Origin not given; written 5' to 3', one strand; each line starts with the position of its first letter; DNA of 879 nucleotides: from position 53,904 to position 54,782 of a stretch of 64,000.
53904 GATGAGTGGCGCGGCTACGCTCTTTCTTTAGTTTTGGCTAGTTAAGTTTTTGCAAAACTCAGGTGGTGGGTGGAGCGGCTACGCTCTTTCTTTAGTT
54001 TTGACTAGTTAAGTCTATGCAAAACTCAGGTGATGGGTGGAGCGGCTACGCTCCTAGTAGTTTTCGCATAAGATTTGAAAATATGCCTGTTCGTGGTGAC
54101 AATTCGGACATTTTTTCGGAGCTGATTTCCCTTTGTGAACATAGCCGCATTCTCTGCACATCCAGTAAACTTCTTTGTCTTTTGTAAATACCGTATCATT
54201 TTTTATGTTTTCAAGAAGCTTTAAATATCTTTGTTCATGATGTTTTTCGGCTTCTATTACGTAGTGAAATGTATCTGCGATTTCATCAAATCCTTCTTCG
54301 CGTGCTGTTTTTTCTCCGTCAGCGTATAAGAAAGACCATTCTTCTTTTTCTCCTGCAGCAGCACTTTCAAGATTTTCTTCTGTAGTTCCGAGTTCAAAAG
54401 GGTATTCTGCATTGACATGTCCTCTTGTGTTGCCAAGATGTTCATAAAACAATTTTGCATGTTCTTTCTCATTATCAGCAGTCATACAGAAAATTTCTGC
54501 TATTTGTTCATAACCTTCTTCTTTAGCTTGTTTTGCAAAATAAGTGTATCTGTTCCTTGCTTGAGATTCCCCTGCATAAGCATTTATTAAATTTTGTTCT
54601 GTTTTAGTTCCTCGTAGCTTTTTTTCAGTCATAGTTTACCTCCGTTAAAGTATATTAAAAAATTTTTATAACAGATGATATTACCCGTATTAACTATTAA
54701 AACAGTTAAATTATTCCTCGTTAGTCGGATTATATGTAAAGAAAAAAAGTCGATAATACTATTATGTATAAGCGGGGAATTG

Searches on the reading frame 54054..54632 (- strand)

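Call 36: search_protein_families(library=pfam, max_evalue=0.00001, proteins=[window:54054-54632:-])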
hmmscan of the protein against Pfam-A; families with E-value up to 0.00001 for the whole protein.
window:54054-54632:- (192 aa): 4 families
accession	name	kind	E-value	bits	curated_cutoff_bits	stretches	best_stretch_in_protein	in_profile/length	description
PF02915.23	Rubrerythrin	-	1.1e-27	97.5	22.8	1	14-140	2-137/137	Rubrerythrin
PF21349.2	RUBY_RBDX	-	3.7e-12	45.9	26.5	1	157-186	1-30/30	Rubrerythrin, rubredoxin-like domain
PF00210.30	Ferritin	-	2.3e-06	28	24.5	1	15-144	4-140/142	Ferritin-like domain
PF23458.2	DUF7130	-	4.6e-06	26.9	35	1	141-185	39-83/89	Domain of unknown function (DUF7130)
